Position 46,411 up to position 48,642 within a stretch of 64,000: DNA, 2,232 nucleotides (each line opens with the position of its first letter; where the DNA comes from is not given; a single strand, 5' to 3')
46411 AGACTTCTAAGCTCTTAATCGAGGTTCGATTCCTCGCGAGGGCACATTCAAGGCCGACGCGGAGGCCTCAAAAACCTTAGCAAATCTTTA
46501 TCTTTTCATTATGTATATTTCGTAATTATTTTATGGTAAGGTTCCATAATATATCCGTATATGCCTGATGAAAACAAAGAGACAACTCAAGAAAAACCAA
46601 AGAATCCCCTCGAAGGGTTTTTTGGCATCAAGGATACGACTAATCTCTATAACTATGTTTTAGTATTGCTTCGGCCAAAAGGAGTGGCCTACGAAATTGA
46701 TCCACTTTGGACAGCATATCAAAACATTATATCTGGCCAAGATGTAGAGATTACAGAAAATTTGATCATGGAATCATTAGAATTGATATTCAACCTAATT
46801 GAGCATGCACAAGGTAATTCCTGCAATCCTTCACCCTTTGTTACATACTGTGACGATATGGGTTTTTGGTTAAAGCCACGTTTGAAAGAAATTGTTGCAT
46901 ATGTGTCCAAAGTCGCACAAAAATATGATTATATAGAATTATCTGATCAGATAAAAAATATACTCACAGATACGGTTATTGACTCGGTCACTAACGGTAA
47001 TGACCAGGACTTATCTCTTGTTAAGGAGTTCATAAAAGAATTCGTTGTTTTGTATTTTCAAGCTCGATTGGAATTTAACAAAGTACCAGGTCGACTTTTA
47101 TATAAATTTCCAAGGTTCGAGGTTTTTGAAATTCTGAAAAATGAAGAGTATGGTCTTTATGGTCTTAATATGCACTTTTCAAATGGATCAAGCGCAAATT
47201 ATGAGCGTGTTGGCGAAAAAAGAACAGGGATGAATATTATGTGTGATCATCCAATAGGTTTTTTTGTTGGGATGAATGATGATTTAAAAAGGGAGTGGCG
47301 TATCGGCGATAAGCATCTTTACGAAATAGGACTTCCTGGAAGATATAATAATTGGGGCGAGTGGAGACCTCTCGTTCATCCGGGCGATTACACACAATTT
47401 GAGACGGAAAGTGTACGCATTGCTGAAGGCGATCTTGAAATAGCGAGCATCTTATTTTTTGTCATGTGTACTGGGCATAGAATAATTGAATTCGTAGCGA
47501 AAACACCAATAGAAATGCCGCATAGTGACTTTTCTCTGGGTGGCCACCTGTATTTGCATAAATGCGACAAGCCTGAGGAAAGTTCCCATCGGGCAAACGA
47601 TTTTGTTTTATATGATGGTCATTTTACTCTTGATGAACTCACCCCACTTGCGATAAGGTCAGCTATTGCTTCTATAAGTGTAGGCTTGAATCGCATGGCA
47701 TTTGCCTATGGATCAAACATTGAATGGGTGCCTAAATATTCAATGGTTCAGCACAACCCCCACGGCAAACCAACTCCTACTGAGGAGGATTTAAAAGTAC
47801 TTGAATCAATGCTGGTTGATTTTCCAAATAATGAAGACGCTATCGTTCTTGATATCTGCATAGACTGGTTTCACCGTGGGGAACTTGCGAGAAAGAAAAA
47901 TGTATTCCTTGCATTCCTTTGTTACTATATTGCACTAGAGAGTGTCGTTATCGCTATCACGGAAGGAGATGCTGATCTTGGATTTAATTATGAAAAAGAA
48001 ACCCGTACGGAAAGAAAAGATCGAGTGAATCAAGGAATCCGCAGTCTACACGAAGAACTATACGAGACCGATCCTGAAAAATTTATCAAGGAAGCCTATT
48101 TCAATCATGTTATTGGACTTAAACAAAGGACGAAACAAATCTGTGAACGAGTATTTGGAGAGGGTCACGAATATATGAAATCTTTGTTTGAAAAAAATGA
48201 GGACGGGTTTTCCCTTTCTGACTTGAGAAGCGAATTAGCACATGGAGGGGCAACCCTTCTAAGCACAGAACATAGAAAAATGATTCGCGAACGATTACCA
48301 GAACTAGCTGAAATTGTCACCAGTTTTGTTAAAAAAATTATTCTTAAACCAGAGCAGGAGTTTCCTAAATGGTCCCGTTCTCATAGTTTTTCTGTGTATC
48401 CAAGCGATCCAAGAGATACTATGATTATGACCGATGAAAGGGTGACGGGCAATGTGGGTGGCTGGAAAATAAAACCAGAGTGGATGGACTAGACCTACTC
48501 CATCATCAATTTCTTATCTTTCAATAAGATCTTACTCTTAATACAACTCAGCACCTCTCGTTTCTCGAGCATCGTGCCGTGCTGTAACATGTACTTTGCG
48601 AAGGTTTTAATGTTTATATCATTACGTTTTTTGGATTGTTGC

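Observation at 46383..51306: Two divergent tRNA-Arg(TCT) genes in inverted orientation bracketing a HEPN-motif protein, a serine recombinase and an IS256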

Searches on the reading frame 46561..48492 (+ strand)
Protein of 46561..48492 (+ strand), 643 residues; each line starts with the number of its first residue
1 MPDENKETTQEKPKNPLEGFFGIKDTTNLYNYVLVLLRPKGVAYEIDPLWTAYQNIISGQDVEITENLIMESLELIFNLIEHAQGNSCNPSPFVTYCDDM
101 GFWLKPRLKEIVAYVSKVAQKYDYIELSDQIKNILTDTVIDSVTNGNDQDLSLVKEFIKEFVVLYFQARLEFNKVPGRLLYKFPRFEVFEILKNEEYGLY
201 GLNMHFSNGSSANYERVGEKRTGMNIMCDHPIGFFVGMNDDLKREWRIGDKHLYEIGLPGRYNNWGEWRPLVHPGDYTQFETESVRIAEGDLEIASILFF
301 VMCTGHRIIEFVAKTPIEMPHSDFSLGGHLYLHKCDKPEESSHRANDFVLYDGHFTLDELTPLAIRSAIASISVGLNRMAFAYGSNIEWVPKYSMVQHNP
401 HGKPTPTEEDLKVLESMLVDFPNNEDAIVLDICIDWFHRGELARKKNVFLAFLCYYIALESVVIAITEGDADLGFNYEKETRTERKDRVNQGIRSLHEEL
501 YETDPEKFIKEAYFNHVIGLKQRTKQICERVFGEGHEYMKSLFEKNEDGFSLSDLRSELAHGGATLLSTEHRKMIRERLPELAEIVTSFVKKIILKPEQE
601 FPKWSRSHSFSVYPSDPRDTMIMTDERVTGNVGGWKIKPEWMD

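Call 6: search_protein_families(library=pfam, proteins=[window:46561-48492:+], max_evalue=0.01)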
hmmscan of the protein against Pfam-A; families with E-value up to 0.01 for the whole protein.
window:46561-48492:+ (643 aa): 0 families

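Call 13: search_protein_families(library=padloc, proteins=[window:46561-48492:+], max_evalue=1)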
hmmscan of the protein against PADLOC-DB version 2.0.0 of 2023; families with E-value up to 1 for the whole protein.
window:46561-48492:+ (643 aa): 0 families

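Call 14: search_protein_families(library=ncbifam, proteins=[window:46561-48492:+], max_evalue=1)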
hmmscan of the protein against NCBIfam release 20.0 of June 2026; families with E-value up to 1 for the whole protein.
window:46561-48492:+ (643 aa): 0 families

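Call 15: find_homologous_proteins(query=window:46561-48492:+, max_evalue=0.001)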
Query window:46561-48492:+ (643 aa): 70 proteins with E <= 0.001 among 8000 candidates.
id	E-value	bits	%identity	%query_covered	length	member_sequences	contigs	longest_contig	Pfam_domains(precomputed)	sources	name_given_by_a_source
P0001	1.6e-263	894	63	96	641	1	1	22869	-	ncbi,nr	ncbi:MAG: hypothetical protein P4L63_03430 [Candidatus Pacebacteria bacterium]|nr:hypothetical prote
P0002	4.7e-231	787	55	99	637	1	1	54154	-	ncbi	-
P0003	6.3e-230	783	55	98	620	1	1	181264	-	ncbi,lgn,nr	ncbi:MAG: hypothetical protein NTZ13_02190 [Candidatus Parcubacteria bacterium]|nr:hypothetical prot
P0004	2.3e-227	775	54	99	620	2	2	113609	-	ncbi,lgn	ncbi:MAG: hypothetical protein WAV21_01955 [Minisyncoccia bacterium]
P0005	1.3e-172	594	45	99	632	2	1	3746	-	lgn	-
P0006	1.0e-169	584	43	98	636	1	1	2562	-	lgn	-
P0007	6.5e-164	565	43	100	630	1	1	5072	-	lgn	-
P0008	4.8e-162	559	43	98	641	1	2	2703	-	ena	-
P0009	7.9e-162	558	51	74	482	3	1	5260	-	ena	-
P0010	1.5e-156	541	42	98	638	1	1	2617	-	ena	-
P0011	5.0e-151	523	42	95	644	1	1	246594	-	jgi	jgi:hypothetical protein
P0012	1.0e-147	512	39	98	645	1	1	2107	-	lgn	-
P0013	2.0e-147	511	40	99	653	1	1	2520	-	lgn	-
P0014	2.7e-146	507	41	99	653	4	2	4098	-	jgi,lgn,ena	-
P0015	6.5e-146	506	41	97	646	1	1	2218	-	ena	-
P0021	6.2e-140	486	39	98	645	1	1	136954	-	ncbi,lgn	-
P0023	1.7e-139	485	38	98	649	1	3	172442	-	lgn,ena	-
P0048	3.7e-122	427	36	98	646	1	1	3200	PF17419.8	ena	-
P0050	5.3e-121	423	38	89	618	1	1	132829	-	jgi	jgi:hypothetical protein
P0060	2.0e-101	359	34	97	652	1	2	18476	PF17419.8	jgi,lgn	jgi:hypothetical protein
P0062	2.3e-94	335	34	84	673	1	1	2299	PF17419.8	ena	-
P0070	3.1e-69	252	30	97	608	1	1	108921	-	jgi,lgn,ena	-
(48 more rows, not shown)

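Call 18: find_encoding_contigs(protein=P0001, flank=10000, max_places=3)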
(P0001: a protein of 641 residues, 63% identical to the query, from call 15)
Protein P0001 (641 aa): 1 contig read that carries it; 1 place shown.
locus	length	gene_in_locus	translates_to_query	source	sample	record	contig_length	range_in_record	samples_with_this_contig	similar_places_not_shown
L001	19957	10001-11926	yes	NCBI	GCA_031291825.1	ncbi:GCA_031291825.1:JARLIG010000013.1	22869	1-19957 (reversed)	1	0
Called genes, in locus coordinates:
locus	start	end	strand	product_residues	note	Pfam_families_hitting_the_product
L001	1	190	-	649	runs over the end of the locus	PF17764:PriA_3primeBD (weak)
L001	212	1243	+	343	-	PF06723:MreB_Mbl, PF00022:Actin, PF00012:HSP70, PF14450:FtsA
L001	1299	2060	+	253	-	PF13177:DNA_pol3_delta2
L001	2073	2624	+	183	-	PF01765:RRF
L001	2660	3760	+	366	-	PF02163:Peptidase_M50, PF00595:PDZ (weak), PF13180:PDZ_2 (weak), PF17820:PDZ_6 (weak)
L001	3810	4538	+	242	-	PF00557:Peptidase_M24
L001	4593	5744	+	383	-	PF01427:Peptidase_M15 (weak)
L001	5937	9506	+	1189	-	PF01820:Dala_Dala_lig_N, PF02655:ATP-grasp_3 (faint), PF07478:Dala_Dala_lig_C, PF01053:Cys_Met_Meta_PP (faint), PF13535:ATP-grasp_4 (faint), PF01820:Dala_Dala_lig_N, PF07478:Dala_Dala_lig_C, PF00155:Aminotran_1_2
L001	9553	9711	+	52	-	PF00471:Ribosomal_L33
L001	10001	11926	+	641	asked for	-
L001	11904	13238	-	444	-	PF00239:Resolvase, PF07508:Recombinase, PF13408:Zn_ribbon_recom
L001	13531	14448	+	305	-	-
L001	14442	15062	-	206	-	PF13022:HTH_Tnp_1_2 (weak)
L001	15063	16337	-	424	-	PF01555:N6_N4_Mtase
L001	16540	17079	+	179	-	-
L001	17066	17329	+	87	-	-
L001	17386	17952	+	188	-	PF01471:PG_binding_1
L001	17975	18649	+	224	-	PF00072:Response_reg, PF00486:Trans_reg_C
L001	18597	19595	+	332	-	PF00512:HisKA, PF02518:HATPase_c, PF14501:HATPase_c_5 (weak)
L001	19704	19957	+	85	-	PF03988:DUF347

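Call 19: find_encoding_contigs(protein=P0003, flank=10000, max_places=3)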
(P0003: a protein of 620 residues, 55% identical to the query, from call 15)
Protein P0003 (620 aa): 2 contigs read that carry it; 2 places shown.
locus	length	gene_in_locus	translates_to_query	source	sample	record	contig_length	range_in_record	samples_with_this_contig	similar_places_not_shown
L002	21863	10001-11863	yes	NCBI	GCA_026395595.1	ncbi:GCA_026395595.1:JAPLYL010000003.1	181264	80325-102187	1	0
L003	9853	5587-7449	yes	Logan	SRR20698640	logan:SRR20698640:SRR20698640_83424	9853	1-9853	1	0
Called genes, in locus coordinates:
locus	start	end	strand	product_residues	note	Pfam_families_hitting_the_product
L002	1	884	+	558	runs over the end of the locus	PF06418:CTP_synth_N, PF00117:GATase, PF07722:Peptidase_C26 (weak)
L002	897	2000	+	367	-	-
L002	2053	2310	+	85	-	-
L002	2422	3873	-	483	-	PF03951:Gln-synt_N, PF00120:Gln-synt_C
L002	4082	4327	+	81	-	PF12674:Zn_ribbon_2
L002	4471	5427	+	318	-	-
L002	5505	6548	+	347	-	-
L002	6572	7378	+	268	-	PF18928:DUF5677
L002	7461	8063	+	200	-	-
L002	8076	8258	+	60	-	-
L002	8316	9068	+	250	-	PF08378:NERD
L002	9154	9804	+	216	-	PF01966:HD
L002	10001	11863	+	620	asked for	-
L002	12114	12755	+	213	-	PF05401:NodS (faint), PF13489:Methyltransf_23 (weak), PF13649:Methyltransf_25, PF13847:Methyltransf_31, PF08241:Methyltransf_11, PF08242:Methyltransf_12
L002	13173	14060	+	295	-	PF02498:Bro-N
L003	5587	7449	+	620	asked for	-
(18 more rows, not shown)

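Call 21: find_encoding_contigs(protein=P0002, flank=10000, max_places=2)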
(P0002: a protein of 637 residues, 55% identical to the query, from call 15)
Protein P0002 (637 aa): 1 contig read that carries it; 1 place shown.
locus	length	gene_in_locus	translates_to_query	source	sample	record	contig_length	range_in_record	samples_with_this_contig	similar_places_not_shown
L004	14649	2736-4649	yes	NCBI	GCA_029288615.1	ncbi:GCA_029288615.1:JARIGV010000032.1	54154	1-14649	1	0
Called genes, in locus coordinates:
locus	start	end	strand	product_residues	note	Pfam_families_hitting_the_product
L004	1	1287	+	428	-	?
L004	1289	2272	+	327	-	PF16289:PIN_12, PF18476:PIN_8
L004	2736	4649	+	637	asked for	-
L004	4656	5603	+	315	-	-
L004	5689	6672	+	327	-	PF01545:Cation_efflux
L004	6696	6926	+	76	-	-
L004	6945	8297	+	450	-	PF01266:DAO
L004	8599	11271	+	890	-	PF03477:ATP-cone, PF00317:Ribonuc_red_lgN, PF02867:Ribonuc_red_lgC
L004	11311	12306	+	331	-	PF00268:Ribonuc_red_sm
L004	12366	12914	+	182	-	PF01300:Sua5_yciO_yrdC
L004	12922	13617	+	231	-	PF00696:AA_kinase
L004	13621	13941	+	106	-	-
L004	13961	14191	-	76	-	-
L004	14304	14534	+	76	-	-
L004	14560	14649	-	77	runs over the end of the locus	PF02823:ATP-synt_DE_N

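Call 22: find_encoding_contigs(protein=P0004, flank=10000, max_places=2)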
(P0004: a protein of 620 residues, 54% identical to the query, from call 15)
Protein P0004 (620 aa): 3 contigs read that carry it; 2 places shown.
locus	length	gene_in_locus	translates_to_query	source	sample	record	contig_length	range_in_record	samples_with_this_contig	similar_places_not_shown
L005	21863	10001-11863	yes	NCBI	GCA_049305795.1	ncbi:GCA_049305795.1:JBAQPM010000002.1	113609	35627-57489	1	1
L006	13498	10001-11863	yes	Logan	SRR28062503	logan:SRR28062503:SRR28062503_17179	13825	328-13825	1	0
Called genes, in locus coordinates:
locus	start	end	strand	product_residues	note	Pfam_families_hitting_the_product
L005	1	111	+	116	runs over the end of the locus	PF00861:Ribosomal_L18p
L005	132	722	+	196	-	PF00333:Ribosomal_S5, PF03719:Ribosomal_S5_C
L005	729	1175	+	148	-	PF00828:Ribosomal_L27A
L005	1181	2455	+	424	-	PF00344:SecY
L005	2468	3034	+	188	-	PF13238:AAA_18, PF13671:AAA_33 (weak), PF00406:ADK, PF13207:AAA_17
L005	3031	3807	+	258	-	PF00557:Peptidase_M24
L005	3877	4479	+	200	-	PF00334:NDK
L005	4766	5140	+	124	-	PF09997:DUF2238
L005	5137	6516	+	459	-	PF00753:Lactamase_B, PF23023:Anti-Pycsar_Apyc1, PF12706:Lactamase_B_2 (weak), PF16661:Lactamase_B_6, PF10996:Beta-Casp, PF07521:RMMBL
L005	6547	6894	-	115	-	PF00453:Ribosomal_L20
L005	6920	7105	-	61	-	PF01632:Ribosomal_L35p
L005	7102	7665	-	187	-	PF05198:IF3_N, PF00707:IF3_C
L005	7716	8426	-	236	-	PF01996:F420_ligase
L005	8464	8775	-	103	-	-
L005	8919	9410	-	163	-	-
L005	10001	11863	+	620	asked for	-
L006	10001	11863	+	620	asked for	-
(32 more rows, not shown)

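Call 28: predict_structure(alignment_id=A2)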
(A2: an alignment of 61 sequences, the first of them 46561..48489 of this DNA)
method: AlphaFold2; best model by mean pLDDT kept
length: 643 residues; sequences in the alignment: 61
mean_pLDDT: 90.1   pTM: 0.82
mean pLDDT of the five models: 90.1, 89.4, 87.8, 87.6, 87.6
residues with pLDDT >= 90: 456; 70-90: 157; 50-70: 19; < 50: 11
segments of 3 or more residues with pLDDT < 50: 1-11
pLDDT, mean of each block of 10 residues (from residue 1): 40 74 82 96 95 97 96 97 94 70 80 96 95 95 90 96 97 94 94 97 97 96 94 92 94 95 95 93 95 96 97 97 94 89 83 97 96 95 96 83 89 84 83 95 91 97 91 81 85 89 88 78 92 94 92 94 86 93 95 83 88 86 86 84 86
secondary structure, 60 per line:
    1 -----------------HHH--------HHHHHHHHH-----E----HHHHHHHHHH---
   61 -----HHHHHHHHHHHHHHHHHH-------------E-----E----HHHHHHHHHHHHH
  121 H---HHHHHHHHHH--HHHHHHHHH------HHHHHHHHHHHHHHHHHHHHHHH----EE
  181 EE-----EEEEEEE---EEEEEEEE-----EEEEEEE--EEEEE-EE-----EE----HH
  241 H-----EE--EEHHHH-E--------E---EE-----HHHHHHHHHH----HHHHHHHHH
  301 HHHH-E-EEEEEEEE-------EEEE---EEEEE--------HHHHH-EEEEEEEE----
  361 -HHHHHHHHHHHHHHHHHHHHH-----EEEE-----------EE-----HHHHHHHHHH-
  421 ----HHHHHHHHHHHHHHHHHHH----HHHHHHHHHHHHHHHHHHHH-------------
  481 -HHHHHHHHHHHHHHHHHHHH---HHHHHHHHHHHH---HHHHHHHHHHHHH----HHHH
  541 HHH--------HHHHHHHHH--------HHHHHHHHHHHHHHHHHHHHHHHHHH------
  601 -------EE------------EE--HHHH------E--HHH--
elements in order: H29-37 H48-57 H66-83 H108-121 H125-134 H137-145 H152-174 E179-182 E188-194 E198-205 E211-217 E220-224 H253-256 H278-287 H292-304 E308-315 E323-326 E330-334 H343-347 E349-356 H362-382 E388-391 H410-419 H425-443 H448-467 H482-501 H505-516 H520-532 H537-543 H552-560 H569-594 H626-629

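Call 30: search_protein_families(library=pfam, alignment_id=A2, max_evalue=1)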
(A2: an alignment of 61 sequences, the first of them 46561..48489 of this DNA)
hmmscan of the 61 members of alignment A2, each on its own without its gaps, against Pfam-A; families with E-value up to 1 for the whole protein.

A. member 1, window:46561-48489:+ (643 aa): 0 families

B. families by the number of members that match (of 61 scanned): 27 families (the first 25 are shown)
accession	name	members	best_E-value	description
PF17419.7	MauJ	47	2.9e-07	Methylamine utilization protein MauJ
PF18735.6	HEPN_RiboL-PSP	4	0.0022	RiboL-PSP-HEPN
PF19886.4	DUF6359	1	0.0063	Domain of unknown function (DUF6359)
PF12700.13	HlyD_2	1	0.0069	HlyD family secretion protein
PF14591.11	AF0941-like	1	0.022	AF0941-like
PF21975.1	ASNSD1-SEP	1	0.047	ASNSD1 upstream open reading frame protein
PF01862.21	PvlArgDC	1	0.049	Pyruvoyl-dependent arginine decarboxylase (PvlArgDC)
PF09840.14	DUF2067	1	0.066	Uncharacterized protein conserved in archaea (DUF2067)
PF14846.11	DUF4485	1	0.08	Domain of unknown function (DUF4485)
PF16733.10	NRho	1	0.087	Rhomboid N-terminal domain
PF09821.14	AAA_assoc_C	1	0.11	C-terminal AAA-associated domain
PF17910.6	FeoB_Cyto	1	0.12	FeoB cytosolic helical domain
PF01076.25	Mob_Pre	1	0.13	Plasmid recombination enzyme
PF07904.18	Eaf7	1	0.13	Chromatin modification-related protein EAF7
PF10783.14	DUF2599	1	0.14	Protein of unknown function (DUF2599)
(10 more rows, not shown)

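Call 31: search_protein_families(library=pfam, proteins=[P0048, P0060, P0062, P0001, P0011], max_evalue=1)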
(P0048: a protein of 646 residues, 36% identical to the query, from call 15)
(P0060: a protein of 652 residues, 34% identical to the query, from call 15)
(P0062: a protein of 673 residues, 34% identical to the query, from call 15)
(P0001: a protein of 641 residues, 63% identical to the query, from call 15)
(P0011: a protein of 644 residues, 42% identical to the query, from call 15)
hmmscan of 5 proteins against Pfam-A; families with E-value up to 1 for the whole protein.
P0048 (646 aa): 1 family
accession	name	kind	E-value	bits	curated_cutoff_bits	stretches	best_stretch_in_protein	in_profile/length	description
PF17419.7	MauJ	-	2e-06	29.1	28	1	437-588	3-102/116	Methylamine utilization protein MauJ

P0060 (652 aa): 1 family
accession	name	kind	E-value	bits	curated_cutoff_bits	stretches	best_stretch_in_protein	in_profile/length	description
PF17419.7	MauJ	-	2.9e-07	31.8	28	1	443-472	1-30/116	Methylamine utilization protein MauJ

P0062 (673 aa): 1 family
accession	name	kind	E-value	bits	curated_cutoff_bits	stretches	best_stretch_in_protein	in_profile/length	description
PF17419.7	MauJ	-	6.7e-06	27.4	28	1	463-491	1-29/116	Methylamine utilization protein MauJ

P0001 (641 aa): 2 families
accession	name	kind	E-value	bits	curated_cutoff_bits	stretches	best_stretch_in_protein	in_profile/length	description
PF18739.6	HEPN_Apea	-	0.15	12.9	24.4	0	497-571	31-105/136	Apea-like HEPN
PF24012.1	DUF7326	-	0.22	12.3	27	1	109-143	31-68/76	Family of unknown function (DUF7326)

P0011 (644 aa): 0 families

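Call 32: fold_search(model_id=the predicted structure, library=pdb)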
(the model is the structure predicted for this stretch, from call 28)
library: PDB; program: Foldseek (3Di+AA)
matches with E <= 10: 194; with E <= 0.001: 0
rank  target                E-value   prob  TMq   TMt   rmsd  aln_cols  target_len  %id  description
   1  8uao_A                5.9e-01  0.13  0.07  0.16  17.4       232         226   16  DpHF18 filament (released 2024-04-10)
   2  9rfu_D                6.8e-01  0.09  0.09  0.08  22.2       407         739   12  M.tuberculosis MmpS5L5-acpM complex (released 2025-08-13)
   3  5f7n_A                7.8e-01  0.06  0.09  0.12  20.7       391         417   10  Blood group antigen binding adhesin BabA of Helicobacter pylori strain 17875 in complex with blood group A Lewis b pen (released 2016-01-20)
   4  3io1_A                8.2e-01  0.25  0.09  0.13  16.6       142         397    6  Crystal Structure of Aminobenzoyl-glutamate utilization protein from Klebsiella pneumoniae (released 2009-08-25)
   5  7cka                  8.9e-01  0.12  0.08  0.19  17.6       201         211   19  The structure of Glycine max (Soybean) Heme oxygenase 1 (released 2020-12-30)
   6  5f7y_A                9.4e-01  0.05  0.09  0.12  20.8       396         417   11  Blood group antigen binding adhesin BabA of Helicobacter pylori strain 17875 in complex with blood group A type-1 hexa (released 2016-01-20)
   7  8r4p                  1.1e+00  0.03  0.07  0.09  22.2       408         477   10  Structure of BabA from Helicobacter pylori strain 17875 (released 2024-11-20)
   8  8jh1_A                1.3e+00  0.57  0.16  0.21   7.8       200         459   18  Crystal Structure of the Csm6 Y161A mutant from Thermus thermophilus HB8 in complex with cyclic-tetraadenylate (cA4) (released 2023-12-13)
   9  8qzl_B                1.3e+00  0.06  0.06  0.05  21.1       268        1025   14  Single particle cryo-EM co-structure of Klebsiella pneumoniae AcrB with the BDM91288 efflux pump inhibitor at 3.42 Ang (released 2024-11-06)
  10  7n3o_A                1.4e+00  0.02  0.07  0.09  32.4       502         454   10  Cryo-EM structure of the Cas12k-sgRNA complex (released 2021-09-01)
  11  8xzc                  1.4e+00  0.35  0.09  0.14  16.2       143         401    7  Crystal structure of human cytosolic beta-alanyl lysine dipeptidase (PM20D2) Tyr314Phe mutant (released 2025-01-22)
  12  6zoa_B                1.5e+00  0.06  0.06  0.05  21.0       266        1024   13  Partially induced AcrB T protomer and DDM binding to the TM8/PC2 pathway of AcrB L2 protomer (released 2021-05-19)
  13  6lyp_A                1.5e+00  0.05  0.09  0.16  20.9       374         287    7  Cryo-EM structure of AtMSL1 wild type (released 2020-04-15)
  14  8ji7_B                1.6e+00  0.08  0.08  0.17  19.3       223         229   14  Crystal structure of AetD in complex with L-tryptophan and two Fe2+ (released 2023-11-15)
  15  5f93_B                1.6e+00  0.04  0.09  0.12  20.4       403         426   11  Blood group antigen binding adhesin BabA of Helicobacter pylori strain A730 in complex with blood group H Lewis b hexa (released 2016-01-20)
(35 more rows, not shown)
